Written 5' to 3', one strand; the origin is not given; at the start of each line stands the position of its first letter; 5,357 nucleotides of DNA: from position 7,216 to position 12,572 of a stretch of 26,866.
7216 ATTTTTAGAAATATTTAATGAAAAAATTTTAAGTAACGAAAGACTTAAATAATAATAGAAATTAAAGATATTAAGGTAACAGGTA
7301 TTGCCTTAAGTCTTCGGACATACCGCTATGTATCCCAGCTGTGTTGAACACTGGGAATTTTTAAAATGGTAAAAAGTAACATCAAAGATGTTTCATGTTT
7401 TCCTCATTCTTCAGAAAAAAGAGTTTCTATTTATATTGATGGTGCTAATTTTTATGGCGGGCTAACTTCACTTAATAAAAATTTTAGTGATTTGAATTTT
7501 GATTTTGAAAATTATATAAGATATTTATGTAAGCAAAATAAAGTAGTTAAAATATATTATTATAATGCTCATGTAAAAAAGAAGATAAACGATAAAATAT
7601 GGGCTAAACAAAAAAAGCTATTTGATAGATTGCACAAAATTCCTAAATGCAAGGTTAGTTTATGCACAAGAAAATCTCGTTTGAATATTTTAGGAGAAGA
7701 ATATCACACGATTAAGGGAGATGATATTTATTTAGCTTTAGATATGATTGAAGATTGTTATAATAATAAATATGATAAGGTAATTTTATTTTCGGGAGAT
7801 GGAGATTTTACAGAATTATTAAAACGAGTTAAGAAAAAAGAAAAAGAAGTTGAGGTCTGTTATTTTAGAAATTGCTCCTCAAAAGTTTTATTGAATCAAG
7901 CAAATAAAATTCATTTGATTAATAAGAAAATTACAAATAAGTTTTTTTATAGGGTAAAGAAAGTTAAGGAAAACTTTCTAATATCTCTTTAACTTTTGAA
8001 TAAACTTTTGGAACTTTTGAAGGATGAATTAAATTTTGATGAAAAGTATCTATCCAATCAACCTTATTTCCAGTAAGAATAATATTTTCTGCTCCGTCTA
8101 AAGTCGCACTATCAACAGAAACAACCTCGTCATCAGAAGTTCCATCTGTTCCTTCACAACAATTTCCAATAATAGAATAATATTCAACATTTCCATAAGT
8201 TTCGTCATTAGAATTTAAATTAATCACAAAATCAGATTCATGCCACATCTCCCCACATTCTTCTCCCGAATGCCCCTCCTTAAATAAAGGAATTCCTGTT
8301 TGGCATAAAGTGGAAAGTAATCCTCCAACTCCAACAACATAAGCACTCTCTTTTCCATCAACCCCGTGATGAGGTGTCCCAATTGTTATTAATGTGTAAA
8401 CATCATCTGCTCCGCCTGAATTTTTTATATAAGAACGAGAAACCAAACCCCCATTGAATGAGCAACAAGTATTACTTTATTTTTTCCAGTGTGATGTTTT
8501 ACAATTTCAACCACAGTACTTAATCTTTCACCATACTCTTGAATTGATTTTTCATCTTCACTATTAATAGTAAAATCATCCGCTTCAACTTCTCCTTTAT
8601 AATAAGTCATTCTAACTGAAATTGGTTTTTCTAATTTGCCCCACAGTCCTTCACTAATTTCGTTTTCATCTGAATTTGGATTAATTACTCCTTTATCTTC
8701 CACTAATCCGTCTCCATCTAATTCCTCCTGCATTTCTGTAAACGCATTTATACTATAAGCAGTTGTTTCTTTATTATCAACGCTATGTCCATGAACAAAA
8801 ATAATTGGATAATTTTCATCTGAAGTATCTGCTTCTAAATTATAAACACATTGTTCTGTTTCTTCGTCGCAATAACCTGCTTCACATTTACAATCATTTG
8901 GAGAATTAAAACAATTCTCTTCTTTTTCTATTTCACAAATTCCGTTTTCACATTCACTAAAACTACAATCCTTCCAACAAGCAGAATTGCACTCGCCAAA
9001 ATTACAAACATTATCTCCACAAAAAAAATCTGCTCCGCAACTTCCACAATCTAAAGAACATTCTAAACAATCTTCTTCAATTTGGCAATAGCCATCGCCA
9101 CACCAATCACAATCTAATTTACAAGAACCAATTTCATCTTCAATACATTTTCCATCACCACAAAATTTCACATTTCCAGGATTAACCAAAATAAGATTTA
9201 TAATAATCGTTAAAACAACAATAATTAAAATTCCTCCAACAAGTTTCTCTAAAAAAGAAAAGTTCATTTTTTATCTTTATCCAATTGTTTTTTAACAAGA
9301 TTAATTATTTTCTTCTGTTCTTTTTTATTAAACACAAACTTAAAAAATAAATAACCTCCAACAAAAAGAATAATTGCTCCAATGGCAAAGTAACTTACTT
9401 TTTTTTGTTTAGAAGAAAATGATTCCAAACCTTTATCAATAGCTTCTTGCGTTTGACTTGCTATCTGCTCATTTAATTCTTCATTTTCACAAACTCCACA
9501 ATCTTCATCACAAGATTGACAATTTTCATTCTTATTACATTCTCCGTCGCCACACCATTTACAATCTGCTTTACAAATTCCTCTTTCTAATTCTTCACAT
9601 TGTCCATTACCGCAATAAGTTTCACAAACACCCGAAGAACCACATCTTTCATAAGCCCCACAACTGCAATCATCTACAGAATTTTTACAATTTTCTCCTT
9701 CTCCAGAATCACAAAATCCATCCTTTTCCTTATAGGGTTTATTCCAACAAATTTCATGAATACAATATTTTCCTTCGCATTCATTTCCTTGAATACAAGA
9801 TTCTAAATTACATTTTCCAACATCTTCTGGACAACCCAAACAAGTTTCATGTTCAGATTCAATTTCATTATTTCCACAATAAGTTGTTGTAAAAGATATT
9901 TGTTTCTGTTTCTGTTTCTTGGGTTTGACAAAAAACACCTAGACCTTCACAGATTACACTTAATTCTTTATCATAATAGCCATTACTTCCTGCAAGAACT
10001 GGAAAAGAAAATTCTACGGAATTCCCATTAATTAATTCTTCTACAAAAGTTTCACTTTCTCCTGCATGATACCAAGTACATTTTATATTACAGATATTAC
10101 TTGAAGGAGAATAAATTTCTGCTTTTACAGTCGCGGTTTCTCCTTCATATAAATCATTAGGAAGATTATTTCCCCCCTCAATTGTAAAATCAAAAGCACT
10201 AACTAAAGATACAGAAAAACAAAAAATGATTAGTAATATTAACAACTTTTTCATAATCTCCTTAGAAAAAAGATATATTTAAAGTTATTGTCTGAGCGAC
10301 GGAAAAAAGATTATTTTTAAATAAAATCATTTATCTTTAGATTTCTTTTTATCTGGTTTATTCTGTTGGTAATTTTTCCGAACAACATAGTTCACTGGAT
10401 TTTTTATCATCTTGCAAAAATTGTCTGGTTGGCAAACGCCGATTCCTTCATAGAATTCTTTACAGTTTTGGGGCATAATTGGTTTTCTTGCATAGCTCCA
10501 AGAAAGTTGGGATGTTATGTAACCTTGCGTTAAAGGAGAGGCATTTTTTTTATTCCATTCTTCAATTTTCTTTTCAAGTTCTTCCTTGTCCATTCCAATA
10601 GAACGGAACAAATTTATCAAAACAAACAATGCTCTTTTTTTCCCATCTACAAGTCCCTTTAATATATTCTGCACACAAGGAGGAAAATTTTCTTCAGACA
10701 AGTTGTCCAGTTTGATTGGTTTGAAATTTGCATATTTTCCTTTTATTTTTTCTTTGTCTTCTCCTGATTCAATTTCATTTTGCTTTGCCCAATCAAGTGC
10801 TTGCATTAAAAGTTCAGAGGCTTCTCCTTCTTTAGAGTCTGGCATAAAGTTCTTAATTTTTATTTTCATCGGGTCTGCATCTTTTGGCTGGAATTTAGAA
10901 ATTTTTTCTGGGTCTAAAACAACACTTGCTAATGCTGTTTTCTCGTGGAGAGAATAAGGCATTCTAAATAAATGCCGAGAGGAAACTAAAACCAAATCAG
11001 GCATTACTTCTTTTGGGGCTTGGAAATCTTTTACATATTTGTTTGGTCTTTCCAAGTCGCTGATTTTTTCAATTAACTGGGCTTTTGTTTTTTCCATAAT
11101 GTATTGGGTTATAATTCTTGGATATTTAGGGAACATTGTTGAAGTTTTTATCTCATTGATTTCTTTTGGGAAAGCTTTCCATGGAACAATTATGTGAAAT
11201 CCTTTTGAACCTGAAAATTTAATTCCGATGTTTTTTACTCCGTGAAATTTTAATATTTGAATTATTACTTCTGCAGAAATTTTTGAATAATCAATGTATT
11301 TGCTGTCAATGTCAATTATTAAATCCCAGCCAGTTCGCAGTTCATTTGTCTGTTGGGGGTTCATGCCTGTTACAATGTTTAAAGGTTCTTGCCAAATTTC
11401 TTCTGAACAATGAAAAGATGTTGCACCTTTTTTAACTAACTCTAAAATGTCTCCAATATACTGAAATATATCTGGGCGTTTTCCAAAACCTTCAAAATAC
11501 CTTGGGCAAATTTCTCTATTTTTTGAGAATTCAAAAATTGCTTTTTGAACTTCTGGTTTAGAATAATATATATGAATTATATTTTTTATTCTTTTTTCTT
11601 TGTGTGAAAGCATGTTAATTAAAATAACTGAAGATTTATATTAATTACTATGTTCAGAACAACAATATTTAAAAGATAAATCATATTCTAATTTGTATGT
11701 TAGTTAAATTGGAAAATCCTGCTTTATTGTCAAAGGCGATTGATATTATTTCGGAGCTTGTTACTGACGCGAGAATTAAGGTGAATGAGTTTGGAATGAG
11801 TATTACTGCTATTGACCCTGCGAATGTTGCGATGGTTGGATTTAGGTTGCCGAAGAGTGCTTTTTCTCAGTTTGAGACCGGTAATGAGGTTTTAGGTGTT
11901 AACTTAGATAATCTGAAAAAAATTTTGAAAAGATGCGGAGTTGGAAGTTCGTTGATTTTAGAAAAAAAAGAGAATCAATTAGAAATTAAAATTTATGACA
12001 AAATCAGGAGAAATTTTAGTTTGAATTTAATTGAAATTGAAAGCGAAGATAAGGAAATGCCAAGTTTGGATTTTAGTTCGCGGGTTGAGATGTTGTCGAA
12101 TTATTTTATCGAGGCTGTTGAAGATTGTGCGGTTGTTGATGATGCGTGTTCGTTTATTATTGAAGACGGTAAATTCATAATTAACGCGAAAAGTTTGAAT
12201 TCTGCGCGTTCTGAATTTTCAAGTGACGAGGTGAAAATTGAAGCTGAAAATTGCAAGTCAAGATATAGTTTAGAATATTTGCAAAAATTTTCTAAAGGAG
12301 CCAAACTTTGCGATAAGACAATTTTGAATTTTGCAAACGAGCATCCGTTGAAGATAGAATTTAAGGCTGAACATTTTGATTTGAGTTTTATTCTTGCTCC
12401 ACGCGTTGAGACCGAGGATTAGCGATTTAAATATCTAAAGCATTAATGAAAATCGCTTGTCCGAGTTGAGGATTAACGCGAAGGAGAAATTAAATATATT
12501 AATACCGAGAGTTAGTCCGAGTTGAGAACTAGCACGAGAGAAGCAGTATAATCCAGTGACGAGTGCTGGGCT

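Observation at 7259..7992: NYN ribonuclease with a structured RNA leader arranged like a type III toxin-antitoxin unit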

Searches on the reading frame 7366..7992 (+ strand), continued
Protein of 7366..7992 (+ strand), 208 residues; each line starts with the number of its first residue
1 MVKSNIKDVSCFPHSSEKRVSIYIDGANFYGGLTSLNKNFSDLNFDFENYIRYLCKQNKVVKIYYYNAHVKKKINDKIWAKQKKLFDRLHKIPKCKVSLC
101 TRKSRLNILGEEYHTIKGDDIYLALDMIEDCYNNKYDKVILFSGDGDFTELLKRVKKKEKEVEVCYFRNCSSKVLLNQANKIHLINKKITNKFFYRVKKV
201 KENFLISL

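Call 75: fold_search(model_id=the predicted structure, library=pdb)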
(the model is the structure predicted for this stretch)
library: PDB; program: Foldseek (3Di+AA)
matches with E <= 10: 1712; with E <= 0.001: 5
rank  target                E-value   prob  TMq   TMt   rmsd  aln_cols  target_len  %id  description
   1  2qip                  1.7e-11  1.00  0.68  0.85   2.6       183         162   25  Crystal structure of a protein of unknown function VPA0982 from Vibrio parahaemolyticus RIMD 2210633 (released 2007-07-24)
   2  5yaa_C                3.5e-06  1.00  0.56  0.75   4.9       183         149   15  Crystal structure of Marf1 NYN domain from Mus musculus (released 2018-10-03)
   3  5yaa_D                1.1e-05  1.00  0.56  0.75   4.9       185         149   14  Crystal structure of Marf1 NYN domain from Mus musculus (released 2018-10-03)
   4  5yaa_A                1.2e-05  1.00  0.56  0.75   5.2       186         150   13  Crystal structure of Marf1 NYN domain from Mus musculus (released 2018-10-03)
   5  6fdl_B                2.1e-05  1.00  0.55  0.74   5.2       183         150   16  Crystal structure of the NYN domain of human MARF1 (released 2018-11-07)
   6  3vc3_A                1.8e-03  0.85  0.26  0.19  14.7       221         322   10  Crystal structure of beta-cyanoalanine synthase K95A mutant in soybean (released 2012-09-12)
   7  4zht_B                2.6e-03  1.00  0.37  0.23   6.2       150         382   13  Crystal structure of UDP-GlcNAc 2-epimerase (released 2016-06-01)
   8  4fz3_A                2.6e-03  0.97  0.39  0.32  11.1       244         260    9  Crystal structure of SIRT3 in complex with acetyl p53 peptide coupled with 4-amino-7-methylcoumarin (released 2013-03-20)
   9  3vc3_F                2.6e-03  0.84  0.27  0.19  14.2       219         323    8  Crystal structure of beta-cyanoalanine synthase K95A mutant in soybean (released 2012-09-12)
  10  8il0                  2.7e-03  0.99  0.40  0.22   7.0       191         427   12  Crystal structure of LmbT from Streptomyces lincolnensis NRRL ISP-5355 (released 2023-09-20)
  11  8ila_A                3.1e-03  0.98  0.40  0.23   8.0       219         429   14  Crystal structure of LmbT from Streptomyces lincolnensis NRRL ISP-5355 in complex with substrates (released 2023-09-20)
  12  6lfn_B                3.3e-03  0.99  0.39  0.21   6.1       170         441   10  Crystal structure of LpCGTb (released 2020-11-18)
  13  4oo3                  3.3e-03  0.96  0.32  0.18   7.7       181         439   14  Crystal structure of a putative oxidoreductase (PARMER_00841) from Parabacteroides merdae ATCC 43184 at 2.23 A resolutio (released 2014-03-05)
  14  5f55_A                3.7e-03  0.94  0.25  0.09   9.1       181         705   11  Structure of RecJ complexed with DNA (released 2016-06-15)
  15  4zht_C                4.0e-03  0.99  0.37  0.23   6.4       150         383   12  Crystal structure of UDP-GlcNAc 2-epimerase (released 2016-06-01)
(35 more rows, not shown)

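Call 76: find_encoding_contigs(protein=window:7366-7989:+, flank=3000, max_places=6)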
Protein window:7366-7989:+ (208 aa): 6 contigs read that carry it; 3 places shown.
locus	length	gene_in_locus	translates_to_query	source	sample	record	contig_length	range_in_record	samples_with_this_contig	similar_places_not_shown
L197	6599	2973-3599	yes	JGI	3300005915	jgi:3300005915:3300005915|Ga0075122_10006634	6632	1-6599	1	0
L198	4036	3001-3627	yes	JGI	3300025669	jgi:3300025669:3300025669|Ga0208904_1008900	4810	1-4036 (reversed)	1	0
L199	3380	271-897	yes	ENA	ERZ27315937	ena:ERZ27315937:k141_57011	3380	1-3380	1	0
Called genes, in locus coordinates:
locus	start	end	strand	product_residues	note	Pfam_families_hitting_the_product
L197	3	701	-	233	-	?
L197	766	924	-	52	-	-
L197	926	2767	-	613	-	-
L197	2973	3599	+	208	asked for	PF01936:NYN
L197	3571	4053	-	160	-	-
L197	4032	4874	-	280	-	-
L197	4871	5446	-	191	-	-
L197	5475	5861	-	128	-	-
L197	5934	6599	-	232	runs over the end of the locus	?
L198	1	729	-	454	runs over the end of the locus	-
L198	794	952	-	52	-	-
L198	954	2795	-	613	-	-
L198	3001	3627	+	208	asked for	PF01936:NYN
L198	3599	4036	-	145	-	?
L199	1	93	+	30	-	?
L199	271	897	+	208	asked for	PF01936:NYN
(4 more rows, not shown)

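Call 82: find_encoding_contigs(protein=P0019, flank=1500, max_places=4)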
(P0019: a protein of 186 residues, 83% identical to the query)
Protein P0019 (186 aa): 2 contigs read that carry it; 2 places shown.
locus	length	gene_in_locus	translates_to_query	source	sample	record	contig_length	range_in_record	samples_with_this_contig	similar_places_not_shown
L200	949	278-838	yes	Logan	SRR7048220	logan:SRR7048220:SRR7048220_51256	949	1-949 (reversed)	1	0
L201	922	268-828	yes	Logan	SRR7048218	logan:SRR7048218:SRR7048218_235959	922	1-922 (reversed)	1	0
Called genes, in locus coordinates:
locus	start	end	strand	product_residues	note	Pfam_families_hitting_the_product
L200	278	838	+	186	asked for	PF01936:NYN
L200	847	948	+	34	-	?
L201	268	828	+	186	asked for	PF01936:NYN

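Call 83: find_encoding_contigs(protein=P0116, flank=2500, max_places=3)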
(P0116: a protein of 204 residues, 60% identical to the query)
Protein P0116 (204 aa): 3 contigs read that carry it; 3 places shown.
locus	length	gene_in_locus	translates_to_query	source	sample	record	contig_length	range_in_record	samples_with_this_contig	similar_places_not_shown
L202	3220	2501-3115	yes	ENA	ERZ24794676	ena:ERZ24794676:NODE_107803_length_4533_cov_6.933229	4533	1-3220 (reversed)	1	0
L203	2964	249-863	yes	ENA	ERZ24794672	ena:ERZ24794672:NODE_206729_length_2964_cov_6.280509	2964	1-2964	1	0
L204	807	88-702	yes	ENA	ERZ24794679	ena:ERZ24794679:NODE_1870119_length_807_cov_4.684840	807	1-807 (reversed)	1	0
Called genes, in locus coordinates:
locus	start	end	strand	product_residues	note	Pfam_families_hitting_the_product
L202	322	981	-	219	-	-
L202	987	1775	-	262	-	PF08241:Methyltransf_11, PF13649:Methyltransf_25 (weak)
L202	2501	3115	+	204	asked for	PF01936:NYN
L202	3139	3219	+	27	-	?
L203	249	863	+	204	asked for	PF01936:NYN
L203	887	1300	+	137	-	PF01951:Archease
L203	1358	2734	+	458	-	PF01139:RtcB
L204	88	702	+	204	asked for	PF01936:NYN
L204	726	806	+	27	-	?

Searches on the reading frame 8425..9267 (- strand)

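Call 9: search_protein_families(library=pfam, proteins=[window:8425-9267:-], max_evalue=0.01)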
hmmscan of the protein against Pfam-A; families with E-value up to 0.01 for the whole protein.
window:8425-9267:- (280 aa): 2 families
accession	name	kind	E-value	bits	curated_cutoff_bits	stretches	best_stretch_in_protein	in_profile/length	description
PF05990.18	DUF900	-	0.00099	19.1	20.5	1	154-278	21-109/232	Alpha/beta hydrolase of unknown function (DUF900)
PF01674.24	Lipase_2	-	0.0096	15.9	20.3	0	244-274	56-86/219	Lipase (class 2)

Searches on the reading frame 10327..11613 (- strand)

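Call 48: search_protein_families(library=pfam, proteins=[window:10327-11613:-], max_evalue=0.001)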
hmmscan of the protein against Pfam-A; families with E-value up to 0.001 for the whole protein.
window:10327-11613:- (428 aa): 2 families
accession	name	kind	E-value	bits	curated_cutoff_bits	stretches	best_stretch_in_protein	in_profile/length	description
PF01896.25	DNA_primase_S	-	4.6e-08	34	26.8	1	113-234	27-162/163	DNA primase small subunit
PF04104.19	DNA_primase_lrg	-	0.00011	22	22.4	1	269-387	71-191/266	Eukaryotic and archaeal DNA primase, large subunit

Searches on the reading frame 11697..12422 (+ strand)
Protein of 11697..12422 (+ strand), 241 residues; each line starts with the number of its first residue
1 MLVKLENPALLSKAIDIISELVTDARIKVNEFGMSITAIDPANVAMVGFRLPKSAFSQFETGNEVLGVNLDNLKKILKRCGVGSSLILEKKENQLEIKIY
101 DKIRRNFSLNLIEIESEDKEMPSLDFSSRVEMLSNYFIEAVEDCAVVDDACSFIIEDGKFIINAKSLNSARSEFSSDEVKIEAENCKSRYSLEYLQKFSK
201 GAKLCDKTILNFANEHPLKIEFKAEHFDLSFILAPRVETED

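Call 48: search_protein_families(library=pfam, proteins=[window:11697-12422:+], max_evalue=0.001)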
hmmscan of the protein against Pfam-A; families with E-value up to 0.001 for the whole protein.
window:11697-12422:+ (241 aa): 2 families
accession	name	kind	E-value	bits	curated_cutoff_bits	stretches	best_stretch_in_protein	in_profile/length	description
PF00705.23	PCNA_N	-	5.1e-16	59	20.3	1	3-116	4-123/127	Proliferating cell nuclear antigen, N-terminal domain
PF02747.20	PCNA_C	-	7.4e-08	33.1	23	1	122-235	3-126/128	Proliferating cell nuclear antigen, C-terminal domain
